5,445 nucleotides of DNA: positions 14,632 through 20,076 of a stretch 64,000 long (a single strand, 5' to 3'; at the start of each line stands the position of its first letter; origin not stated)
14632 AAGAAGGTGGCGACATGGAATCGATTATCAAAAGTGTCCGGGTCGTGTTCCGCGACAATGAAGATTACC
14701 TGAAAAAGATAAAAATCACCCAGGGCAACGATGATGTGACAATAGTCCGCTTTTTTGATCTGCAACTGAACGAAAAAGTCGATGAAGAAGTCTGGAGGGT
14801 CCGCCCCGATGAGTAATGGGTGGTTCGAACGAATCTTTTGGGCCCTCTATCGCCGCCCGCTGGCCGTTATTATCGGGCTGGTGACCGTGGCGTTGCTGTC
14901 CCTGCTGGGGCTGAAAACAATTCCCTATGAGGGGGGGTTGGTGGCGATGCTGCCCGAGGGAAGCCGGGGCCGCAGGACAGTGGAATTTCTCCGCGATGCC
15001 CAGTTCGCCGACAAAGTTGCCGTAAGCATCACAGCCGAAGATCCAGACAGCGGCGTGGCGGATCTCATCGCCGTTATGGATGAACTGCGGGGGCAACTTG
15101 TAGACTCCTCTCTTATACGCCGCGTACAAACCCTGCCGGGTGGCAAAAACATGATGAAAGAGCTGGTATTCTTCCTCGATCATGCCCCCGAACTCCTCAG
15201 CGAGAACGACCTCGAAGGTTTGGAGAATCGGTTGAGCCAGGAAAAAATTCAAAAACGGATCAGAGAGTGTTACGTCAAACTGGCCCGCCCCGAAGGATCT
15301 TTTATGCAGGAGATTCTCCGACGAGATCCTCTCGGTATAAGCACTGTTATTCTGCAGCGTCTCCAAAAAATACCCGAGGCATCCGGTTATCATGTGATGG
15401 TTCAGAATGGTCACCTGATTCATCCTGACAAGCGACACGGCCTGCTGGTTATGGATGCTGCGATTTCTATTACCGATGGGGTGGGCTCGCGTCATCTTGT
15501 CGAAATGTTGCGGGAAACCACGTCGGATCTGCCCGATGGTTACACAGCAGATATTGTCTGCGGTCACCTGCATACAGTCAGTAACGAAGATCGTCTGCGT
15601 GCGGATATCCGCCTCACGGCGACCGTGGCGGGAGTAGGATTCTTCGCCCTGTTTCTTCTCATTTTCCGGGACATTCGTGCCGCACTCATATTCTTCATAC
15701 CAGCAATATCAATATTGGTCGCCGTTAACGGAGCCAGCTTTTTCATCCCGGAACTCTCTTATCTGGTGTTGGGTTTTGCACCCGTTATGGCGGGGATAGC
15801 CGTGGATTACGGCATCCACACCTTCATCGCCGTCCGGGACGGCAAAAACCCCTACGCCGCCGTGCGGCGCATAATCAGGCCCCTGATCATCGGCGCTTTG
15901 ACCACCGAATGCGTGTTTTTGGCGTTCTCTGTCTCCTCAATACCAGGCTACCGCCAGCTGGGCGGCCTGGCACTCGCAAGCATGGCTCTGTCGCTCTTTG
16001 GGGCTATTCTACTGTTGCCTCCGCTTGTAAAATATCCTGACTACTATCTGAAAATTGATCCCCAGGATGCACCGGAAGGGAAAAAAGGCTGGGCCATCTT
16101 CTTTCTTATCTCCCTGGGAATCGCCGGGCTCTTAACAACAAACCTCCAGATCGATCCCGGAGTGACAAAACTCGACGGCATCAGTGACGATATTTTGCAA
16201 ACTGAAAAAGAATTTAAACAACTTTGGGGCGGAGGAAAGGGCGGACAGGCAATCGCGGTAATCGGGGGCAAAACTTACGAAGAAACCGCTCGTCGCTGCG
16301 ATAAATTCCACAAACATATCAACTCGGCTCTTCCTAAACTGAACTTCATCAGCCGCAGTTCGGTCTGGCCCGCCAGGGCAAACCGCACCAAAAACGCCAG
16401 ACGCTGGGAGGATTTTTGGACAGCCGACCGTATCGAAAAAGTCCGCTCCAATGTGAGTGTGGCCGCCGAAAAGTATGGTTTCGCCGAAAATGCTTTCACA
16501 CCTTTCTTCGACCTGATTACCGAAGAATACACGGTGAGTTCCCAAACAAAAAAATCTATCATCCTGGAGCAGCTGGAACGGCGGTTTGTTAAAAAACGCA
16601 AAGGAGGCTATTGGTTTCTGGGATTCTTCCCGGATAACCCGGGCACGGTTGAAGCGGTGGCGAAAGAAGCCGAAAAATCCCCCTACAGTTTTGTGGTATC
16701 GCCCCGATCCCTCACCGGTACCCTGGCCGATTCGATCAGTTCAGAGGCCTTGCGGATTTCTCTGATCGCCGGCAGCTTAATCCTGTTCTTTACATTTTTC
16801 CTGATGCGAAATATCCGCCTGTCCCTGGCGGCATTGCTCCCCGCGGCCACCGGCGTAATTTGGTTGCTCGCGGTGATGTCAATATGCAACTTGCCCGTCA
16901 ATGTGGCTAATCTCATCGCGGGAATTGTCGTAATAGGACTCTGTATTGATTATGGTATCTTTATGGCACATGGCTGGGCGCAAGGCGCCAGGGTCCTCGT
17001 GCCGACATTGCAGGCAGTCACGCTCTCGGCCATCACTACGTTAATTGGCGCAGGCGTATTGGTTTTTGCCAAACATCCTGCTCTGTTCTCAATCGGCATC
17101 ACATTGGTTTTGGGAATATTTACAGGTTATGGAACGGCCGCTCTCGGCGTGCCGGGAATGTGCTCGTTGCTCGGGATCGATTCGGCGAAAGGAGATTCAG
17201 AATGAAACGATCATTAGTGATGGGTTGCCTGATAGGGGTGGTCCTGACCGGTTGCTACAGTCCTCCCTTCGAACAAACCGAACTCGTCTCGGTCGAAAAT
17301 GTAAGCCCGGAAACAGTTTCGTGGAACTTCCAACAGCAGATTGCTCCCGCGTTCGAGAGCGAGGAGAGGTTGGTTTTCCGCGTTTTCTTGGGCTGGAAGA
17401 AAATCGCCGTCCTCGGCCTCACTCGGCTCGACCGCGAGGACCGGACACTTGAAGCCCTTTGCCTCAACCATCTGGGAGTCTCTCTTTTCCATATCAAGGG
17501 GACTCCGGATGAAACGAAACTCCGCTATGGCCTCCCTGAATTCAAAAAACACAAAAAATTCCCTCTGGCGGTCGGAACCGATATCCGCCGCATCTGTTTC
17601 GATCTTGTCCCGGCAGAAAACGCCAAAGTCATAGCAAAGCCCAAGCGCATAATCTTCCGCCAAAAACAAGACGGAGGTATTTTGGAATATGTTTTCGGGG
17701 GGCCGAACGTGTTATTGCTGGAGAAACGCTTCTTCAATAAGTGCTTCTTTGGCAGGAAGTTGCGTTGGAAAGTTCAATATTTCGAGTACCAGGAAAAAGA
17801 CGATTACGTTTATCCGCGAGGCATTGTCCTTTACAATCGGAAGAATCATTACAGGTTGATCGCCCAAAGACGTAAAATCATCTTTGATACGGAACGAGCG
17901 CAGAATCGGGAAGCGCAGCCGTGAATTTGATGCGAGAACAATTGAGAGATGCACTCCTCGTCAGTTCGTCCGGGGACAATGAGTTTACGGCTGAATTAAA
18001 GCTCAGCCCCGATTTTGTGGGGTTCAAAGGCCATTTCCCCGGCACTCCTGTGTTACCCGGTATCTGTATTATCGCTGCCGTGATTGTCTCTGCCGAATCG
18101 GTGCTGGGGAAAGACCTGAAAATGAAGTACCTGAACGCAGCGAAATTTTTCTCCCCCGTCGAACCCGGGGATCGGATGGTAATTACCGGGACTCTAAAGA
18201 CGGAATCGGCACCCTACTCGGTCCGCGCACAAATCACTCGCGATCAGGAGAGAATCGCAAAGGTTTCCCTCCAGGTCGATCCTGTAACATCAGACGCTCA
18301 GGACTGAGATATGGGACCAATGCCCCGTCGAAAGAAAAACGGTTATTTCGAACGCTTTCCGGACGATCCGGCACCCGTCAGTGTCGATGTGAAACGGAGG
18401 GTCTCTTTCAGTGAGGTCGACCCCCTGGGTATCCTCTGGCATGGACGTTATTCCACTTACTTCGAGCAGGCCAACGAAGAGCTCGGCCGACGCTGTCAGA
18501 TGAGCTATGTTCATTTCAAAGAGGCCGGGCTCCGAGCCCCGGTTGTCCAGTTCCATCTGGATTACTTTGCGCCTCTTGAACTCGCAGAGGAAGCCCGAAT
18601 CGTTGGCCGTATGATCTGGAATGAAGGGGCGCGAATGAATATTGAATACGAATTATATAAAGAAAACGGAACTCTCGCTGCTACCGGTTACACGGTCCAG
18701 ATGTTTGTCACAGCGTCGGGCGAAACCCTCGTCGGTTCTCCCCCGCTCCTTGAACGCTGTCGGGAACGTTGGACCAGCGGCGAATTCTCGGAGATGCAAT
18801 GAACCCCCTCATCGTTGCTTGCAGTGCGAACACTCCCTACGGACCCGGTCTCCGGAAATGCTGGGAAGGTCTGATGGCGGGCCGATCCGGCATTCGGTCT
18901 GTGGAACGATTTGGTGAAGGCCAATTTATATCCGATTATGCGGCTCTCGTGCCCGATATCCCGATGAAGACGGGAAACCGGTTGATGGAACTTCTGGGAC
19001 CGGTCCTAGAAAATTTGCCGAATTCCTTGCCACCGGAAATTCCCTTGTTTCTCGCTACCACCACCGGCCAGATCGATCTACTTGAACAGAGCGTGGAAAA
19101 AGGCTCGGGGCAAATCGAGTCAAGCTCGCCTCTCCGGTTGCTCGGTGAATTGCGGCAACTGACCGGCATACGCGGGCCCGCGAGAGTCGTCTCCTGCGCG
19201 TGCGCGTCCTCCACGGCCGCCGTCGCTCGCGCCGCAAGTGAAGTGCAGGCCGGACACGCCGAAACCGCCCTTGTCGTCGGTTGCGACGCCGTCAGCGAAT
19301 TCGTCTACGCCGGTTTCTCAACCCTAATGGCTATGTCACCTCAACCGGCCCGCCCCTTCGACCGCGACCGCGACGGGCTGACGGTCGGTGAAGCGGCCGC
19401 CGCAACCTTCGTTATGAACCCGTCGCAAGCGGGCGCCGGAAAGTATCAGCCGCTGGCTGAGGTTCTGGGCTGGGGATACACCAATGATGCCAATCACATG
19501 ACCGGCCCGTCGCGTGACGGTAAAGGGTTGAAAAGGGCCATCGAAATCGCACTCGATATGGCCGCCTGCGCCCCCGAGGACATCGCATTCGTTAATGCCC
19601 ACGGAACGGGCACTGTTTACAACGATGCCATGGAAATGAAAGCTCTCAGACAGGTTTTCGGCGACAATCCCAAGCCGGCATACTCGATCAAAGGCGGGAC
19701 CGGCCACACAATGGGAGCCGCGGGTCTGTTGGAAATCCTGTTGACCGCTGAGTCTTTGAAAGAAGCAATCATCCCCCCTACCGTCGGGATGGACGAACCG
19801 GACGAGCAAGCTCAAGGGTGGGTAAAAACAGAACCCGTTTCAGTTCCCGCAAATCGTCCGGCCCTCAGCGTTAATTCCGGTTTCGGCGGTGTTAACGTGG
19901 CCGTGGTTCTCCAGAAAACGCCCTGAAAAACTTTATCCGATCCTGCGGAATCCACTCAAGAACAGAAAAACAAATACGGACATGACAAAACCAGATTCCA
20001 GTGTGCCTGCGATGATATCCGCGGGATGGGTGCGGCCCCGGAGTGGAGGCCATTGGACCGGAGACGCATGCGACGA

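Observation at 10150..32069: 22-kb aryl-polyene-like type II FAS/PKS lipid cluster carrying three radical-SAM enzymes, three ACPs and two KS/inactive-KS pairs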

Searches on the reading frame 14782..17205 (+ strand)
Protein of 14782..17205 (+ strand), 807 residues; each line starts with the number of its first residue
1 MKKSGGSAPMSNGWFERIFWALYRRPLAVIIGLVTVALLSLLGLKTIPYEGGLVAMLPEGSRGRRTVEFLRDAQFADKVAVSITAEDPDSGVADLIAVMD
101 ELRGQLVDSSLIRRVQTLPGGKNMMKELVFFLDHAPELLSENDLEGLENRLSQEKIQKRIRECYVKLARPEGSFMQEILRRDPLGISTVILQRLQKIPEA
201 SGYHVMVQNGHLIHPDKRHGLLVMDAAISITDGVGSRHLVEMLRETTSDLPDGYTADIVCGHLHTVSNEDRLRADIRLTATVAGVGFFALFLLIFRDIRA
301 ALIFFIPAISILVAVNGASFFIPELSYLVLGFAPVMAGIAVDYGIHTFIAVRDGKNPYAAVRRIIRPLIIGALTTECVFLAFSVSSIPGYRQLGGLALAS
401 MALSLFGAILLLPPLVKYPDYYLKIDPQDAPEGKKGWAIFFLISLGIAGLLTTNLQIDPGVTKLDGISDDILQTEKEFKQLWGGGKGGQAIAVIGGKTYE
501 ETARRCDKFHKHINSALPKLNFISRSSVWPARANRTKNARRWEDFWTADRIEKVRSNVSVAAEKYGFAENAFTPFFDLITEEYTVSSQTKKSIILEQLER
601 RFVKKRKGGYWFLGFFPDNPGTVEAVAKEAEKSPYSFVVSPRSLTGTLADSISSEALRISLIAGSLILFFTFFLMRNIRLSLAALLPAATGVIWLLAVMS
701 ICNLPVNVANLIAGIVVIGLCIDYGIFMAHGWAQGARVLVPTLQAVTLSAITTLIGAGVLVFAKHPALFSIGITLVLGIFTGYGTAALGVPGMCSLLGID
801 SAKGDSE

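Call 3: search_protein_families(library=pfam, proteins=[window:14782-17205:+], max_evalue=0.01)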
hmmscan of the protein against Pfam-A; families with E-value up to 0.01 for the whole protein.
window:14782-17205:+ (807 aa): 1 family
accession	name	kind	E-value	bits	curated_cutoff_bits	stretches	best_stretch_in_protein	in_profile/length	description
PF03176.21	MMPL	-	0.0015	18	20.5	0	251-416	120-299/333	MMPL family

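Call 6: search_protein_families(library=ncbifam, proteins=[window:14782-17205:+], max_evalue=0.01)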
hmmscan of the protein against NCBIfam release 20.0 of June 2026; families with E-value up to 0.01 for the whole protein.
window:14782-17205:+ (807 aa): 7 families
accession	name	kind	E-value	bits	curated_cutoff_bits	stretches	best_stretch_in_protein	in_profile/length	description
TIGR03480.1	HpnN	hypoth_equivalog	1.1e-22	80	751.85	2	655-781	716-843/862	hopanoid biosynthesis associated RND transporter like protein HpnN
TIGR00921.1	2A067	subfamily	1.4e-22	79.6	351.9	2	646-794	573-731/733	hydrophobe/amphiphile efflux-3 (HAE3) family transporter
NF045600.2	BstA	equivalog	4e-17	61.4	1400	2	658-792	753-892/903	sterol transporter cytoplasmic membrane protein BstA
NF052374.1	HopndTporHpnN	equivalog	4.1e-10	38.4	1100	2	655-787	716-847/858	hopanoid transporter HpnN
TIGR00833.1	actII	subfamily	2.5e-05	22.8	874.7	1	259-416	157-329/910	MMPL family RND transporter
TIGR00966.2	transloc_SecF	equivalog_domain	0.00073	19.1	160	1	636-722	106-191/279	protein translocase subunit SecF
NF006353.0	PRK08578.1-1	subfamily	0.0041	16.6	282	1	643-728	109-194/281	preprotein translocase subunit SecF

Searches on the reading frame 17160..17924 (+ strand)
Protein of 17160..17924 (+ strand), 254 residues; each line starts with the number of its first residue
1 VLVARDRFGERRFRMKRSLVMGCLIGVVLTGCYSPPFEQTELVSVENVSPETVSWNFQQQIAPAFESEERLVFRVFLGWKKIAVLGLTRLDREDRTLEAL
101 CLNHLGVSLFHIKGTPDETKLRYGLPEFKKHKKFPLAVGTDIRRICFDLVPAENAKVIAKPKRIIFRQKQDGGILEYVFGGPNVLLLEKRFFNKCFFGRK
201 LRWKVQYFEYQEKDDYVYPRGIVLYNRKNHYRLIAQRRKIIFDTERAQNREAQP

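Call 3: search_protein_families(library=pfam, proteins=[window:17160-17924:+], max_evalue=0.01)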
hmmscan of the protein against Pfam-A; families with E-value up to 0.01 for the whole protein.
window:17160-17924:+ (254 aa): 0 families

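Call 6: search_protein_families(library=ncbifam, proteins=[window:17160-17924:+], max_evalue=0.01)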
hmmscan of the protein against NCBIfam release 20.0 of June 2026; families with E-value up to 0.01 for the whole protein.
window:17160-17924:+ (254 aa): 0 families

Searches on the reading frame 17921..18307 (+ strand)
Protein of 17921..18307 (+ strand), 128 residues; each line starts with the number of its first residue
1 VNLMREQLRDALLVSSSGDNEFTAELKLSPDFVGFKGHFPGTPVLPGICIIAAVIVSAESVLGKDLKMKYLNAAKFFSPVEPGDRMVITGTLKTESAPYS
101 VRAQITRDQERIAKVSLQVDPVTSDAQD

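Call 3: search_protein_families(library=pfam, proteins=[window:17921-18307:+], max_evalue=0.01)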
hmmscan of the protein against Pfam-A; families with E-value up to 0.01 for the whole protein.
window:17921-18307:+ (128 aa): 2 families
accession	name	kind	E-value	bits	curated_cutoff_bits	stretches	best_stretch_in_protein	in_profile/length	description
PF22818.2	ApeI-like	-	2.4e-09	37.9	28.5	1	18-90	12-84/119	ApeI dehydratase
PF07977.19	FabA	-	6.9e-08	32.6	23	1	21-114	26-136/138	FabA-like domain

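Call 26: search_solved_structures(query=window:17921-18304:+, max_evalue=0.1)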
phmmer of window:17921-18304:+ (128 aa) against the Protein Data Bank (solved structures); distinct sequences matched with E-value up to 0.1: 25.
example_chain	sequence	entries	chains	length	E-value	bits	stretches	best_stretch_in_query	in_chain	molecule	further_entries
3esi_A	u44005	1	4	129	2.3e-07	34.2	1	23-123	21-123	uncharacterized protein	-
6qsr_A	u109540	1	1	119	4e-07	33.4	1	20-88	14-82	AMP-dependent synthetase and ligase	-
6n3p_A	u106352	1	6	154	4.7e-06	30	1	29-92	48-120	3-hydroxyacyl-[acyl-carrier-protein] dehydratase FabZ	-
3d6x_A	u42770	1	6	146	1.6e-05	28.3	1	34-116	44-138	(3R)-hydroxymyristoyl-[acyl-carrier-protein] dehydratase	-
2cf2_C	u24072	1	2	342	1.8e-05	28.1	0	22-50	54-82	FATTY ACID SYNTHASE, DH DOMAIN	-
5bux_A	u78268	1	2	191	3.9e-05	27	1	33-89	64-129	3-hydroxyacyl-[acyl-carrier-protein] dehydratase FabZ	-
5buw_A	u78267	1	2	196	4e-05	27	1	33-89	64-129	3-hydroxyacyl-[acyl-carrier-protein] dehydratase FabZ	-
8ayd_AA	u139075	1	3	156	0.00012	25.4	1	33-117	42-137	3-hydroxyacyl-[acyl-carrier-protein] dehydratase FabZ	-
4h4g_A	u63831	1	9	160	0.00015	25.2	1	34-94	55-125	(3R)-hydroxymyristoyl-[acyl-carrier-protein] dehydratase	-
4zw0_A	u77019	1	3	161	0.00017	25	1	34-86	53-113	3-hydroxyacyl-[acyl-carrier-protein] dehydratase FabZ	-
5buy_A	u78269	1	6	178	0.00022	24.6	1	18-64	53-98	3-hydroxyacyl-[acyl-carrier-protein] dehydratase FabZ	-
4i83_A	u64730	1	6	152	0.00068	23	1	26-92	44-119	3-hydroxyacyl-[acyl-carrier-protein] dehydratase FabZ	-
1u1z_A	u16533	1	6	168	0.0013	22.1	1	33-72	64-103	(3R)-hydroxymyristoyl-[acyl carrier protein] dehydratase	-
6ihc_A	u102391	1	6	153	0.0022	21.4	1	34-88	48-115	3-hydroxyacyl-[acyl-carrier-protein] dehydratase FabZ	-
3b7j_A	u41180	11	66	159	0.0025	21.2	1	34-88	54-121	(3R)-hydroxymyristoyl-acyl carrier protein dehydratase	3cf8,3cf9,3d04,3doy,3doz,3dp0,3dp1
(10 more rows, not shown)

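Call 46: search_protein_families(library=ncbifam, proteins=[window:17921-18307:+], max_evalue=0.001)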
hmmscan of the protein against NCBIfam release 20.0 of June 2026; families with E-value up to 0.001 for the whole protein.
window:17921-18307:+ (128 aa): 3 families
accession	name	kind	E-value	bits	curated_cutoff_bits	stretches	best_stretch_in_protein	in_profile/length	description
NF000582.1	PRK00006.1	equivalog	7.2e-10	38.9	113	1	34-117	42-133/137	3-hydroxyacyl-ACP dehydratase FabZ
TIGR01750.1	fabZ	equivalog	5e-09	36.1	155.15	1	35-117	44-137/141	3-hydroxyacyl-ACP dehydratase FabZ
NF009667.0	PRK13188.1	equivalog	5.3e-07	28.7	465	1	35-93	363-429/464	bifunctional UDP-3-O-[3-hydroxymyristoyl] N-acetylglucosamine deacetylase/3-hydroxyacyl-ACP dehydratase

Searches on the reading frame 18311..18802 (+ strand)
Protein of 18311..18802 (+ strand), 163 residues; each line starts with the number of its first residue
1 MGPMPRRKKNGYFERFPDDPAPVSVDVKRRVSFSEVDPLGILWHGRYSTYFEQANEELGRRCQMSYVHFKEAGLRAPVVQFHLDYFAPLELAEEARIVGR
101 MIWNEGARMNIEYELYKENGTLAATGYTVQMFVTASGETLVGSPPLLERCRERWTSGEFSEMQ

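Call 3: search_protein_families(library=pfam, proteins=[window:18311-18802:+], max_evalue=0.01)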
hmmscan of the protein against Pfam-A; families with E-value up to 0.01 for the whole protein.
window:18311-18802:+ (163 aa): 2 families
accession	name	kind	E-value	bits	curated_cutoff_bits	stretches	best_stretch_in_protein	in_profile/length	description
PF13279.12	4HBT_2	-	2.3e-12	47.9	25.5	1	31-137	1-108/122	Thioesterase-like superfamily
PF03061.28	4HBT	-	1.9e-09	38.1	20.6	1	40-123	2-78/79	Thioesterase superfamily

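Call 46: search_protein_families(library=ncbifam, proteins=[window:18311-18802:+], max_evalue=0.001)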
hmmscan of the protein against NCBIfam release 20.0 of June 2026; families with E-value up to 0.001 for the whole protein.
window:18311-18802:+ (163 aa): 5 families
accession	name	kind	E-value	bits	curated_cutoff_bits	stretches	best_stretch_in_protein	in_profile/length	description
NF047424.1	MenI_Staph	exception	5.4e-16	58.8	225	1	31-137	10-116/148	1,4-dihydroxy-2-naphthoyl-CoA hydrolase MenI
TIGR00051.1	TIGR00051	subfamily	4.5e-15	56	68.7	1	28-134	1-107/117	YbgC/FadM family acyl-CoA thioesterase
TIGR02799.1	thio_ybgC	equivalog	6.9e-09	36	141.35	1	28-129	4-106/126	tol-pal system-associated acyl-CoA thioesterase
NF008065.0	PRK10800.1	equivalog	8.9e-06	25.9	185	1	30-123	11-104/134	tol-pal system-associated acyl-CoA thioesterase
NF005716.0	PRK07531.1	equivalog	0.00071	18.4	592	1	18-145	340-465/495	carnitine 3-dehydrogenase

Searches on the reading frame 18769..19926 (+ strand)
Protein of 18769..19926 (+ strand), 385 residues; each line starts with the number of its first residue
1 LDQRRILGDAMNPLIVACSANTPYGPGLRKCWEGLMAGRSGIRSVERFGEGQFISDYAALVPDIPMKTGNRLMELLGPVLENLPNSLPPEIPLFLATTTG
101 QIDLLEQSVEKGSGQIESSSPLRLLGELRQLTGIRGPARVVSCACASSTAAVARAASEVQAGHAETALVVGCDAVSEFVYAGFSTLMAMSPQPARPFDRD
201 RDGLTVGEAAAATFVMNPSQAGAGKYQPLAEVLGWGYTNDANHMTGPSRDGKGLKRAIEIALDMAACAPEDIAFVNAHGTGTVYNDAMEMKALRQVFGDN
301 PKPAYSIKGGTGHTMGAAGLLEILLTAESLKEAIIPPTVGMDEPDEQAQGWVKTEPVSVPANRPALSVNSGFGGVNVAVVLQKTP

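Call 3: search_protein_families(library=pfam, proteins=[window:18769-19926:+], max_evalue=0.01)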
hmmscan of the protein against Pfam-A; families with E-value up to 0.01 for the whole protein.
window:18769-19926:+ (385 aa): 4 families
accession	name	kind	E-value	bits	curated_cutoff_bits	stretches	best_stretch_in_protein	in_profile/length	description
PF02801.28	Ketoacyl-synt_C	-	4e-31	107.9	20.8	1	229-341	1-118/119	Beta-ketoacyl synthase, C-terminal domain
PF00109.32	ketoacyl-synt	-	2.9e-22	79.9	20.8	1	124-220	153-251/252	Beta-ketoacyl synthase, N-terminal domain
PF00108.29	Thiolase_N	-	3.6e-05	23.7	26.4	1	136-180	76-120/260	Thiolase, N-terminal domain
PF08545.16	ACP_syn_III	-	0.0017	18.7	24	1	142-179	4-41/80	3-Oxoacyl-[acyl-carrier-protein (ACP)] synthase III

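Call 24: search_solved_structures(query=window:18799-19923:+, max_evalue=1e-20)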
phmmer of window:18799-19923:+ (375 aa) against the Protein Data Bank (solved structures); distinct sequences matched with E-value up to 1e-20: 78 (the best 60 are shown).
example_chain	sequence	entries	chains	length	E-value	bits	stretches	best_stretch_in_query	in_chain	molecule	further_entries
4ls5_A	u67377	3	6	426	2.2e-46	162.1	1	111-373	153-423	3-oxoacyl-[acyl-carrier-protein] synthase 2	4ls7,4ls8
4ls6_A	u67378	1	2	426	2.4e-46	162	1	111-373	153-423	3-oxoacyl-[acyl-carrier-protein] synthase 2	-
4ddo_A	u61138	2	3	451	7.2e-46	160.4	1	122-375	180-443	3-oxoacyl-[acyl-carrier-protein] synthase 2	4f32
6p9k_A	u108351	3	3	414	6.7e-45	157.2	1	123-370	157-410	3-oxoacyl-ACP synthase | 3-oxoacyl-[acyl-carrier-protein] synthase 1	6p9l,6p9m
2wgd_A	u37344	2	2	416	6.8e-45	157.2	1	123-370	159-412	3-OXOACYL-[ACYL-CARRIER-PROTEIN] SYNTHASE 1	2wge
5ld8_A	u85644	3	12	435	7.7e-45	157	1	123-370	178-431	3-oxoacyl-[acyl-carrier-protein] synthase 1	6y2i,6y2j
5w2o_A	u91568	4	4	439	8e-45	157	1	123-370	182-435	3-oxoacyl-[acyl-carrier-protein] synthase 1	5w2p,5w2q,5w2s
4c6u_A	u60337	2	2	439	8e-45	157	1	123-370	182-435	3-OXOACYL-[ACYL-CARRIER-PROTEIN] SYNTHASE 1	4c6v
5sxo_A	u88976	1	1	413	2.1e-44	155.6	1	122-373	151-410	3-oxoacyl-[acyl-carrier-protein] synthase 2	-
4jrh_A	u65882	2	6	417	4.7e-44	154.5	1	89-372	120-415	3-oxoacyl-[acyl-carrier-protein] synthase 2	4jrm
3o04_A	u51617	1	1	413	7.5e-44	153.8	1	122-373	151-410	beta-keto-acyl carrier protein synthase II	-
9s5h_B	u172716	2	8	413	8.3e-44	153.6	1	121-373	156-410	3-oxoacyl-(Acyl-carrier-protein) synthase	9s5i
2wgf_A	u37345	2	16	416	1.5e-43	152.8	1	125-370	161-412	3-OXOACYL-[ACYL-CARRIER-PROTEIN] SYNTHASE 1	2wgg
4c6w_A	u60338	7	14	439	2.3e-43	152.2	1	125-370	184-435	3-OXOACYL-[ACYL-CARRIER-PROTEIN] SYNTHASE 1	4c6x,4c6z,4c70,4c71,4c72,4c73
1e5m_A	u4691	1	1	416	6.7e-43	150.6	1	122-373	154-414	BETA KETOACYL ACYL CARRIER PROTEIN SYNTHASE II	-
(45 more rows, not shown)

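Call 46: search_protein_families(library=ncbifam, proteins=[window:18799-19926:+], max_evalue=0.001)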
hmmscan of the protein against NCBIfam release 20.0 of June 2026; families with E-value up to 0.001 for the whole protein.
window:18799-19926:+ (375 aa): 25 families
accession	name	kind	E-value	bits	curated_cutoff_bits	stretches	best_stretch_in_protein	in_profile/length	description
NF005589.0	PRK07314.1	subfamily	1.2e-65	221.9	387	2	120-373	149-411/413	beta-ketoacyl-ACP synthase II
TIGR03150.1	fabF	equivalog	3.6e-65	220.2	493.75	1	122-371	148-406/407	beta-ketoacyl-ACP synthase II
NF006618.0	PRK09185.1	subfamily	2.4e-63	214.5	407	1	118-373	144-392/394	beta-ketoacyl-ACP synthase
NF058662.1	cispenta_AmcF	equivalog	2.1e-62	211.2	325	1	8-372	7-368/369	cispentacin biosynthesis acyltransferase subunit AmcF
NF004970.0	PRK06333.1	subfamily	2.7e-60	204.4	525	1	122-373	160-421/424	beta-ketoacyl-ACP synthase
NF004618.0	PRK05952.1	equivalog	5.6e-52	176.9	455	1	124-373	136-382/384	beta-ketoacyl-ACP synthase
NF006274.0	PRK08439.1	equivalog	5.4e-51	173.7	621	1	121-373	147-405/406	beta-ketoacyl-ACP synthase II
NF005490.0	PRK07103.1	equivalog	6.2e-50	170.4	445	1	114-374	148-413/414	polyketide beta-ketoacyl:acyl carrier protein synthase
NF006434.0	PRK08722.1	equivalog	2e-47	162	759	1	114-373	143-413/414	beta-ketoacyl-ACP synthase II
NF005916.1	PRK07910.1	equivalog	5e-47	160.8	560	1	133-372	169-416/418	KasA/KasB family beta-ketoacyl-ACP synthase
NF005076.0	PRK06501.1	equivalog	4.8e-45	154.2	629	1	118-374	158-423/425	beta-ketoacyl-ACP synthase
NF006587.0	PRK09116.1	equivalog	5.8e-42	143.9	470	1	123-373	152-406/408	beta-ketoacyl-ACP synthase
NF005935.0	PRK07967.1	equivalog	9.5e-33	113.6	630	1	124-374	151-404/406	beta-ketoacyl-ACP synthase I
NF045894.1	PKS_plus_SDR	equivalog_domain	2.2e-25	88.5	1740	1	121-349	159-399/1515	type I polyketide synthase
NF053555.1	prodigi_MBC_PigJ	equivalog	1.2e-22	80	900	1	121-333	499-709/759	prodigiosin MBC biosynthesis protein PigJ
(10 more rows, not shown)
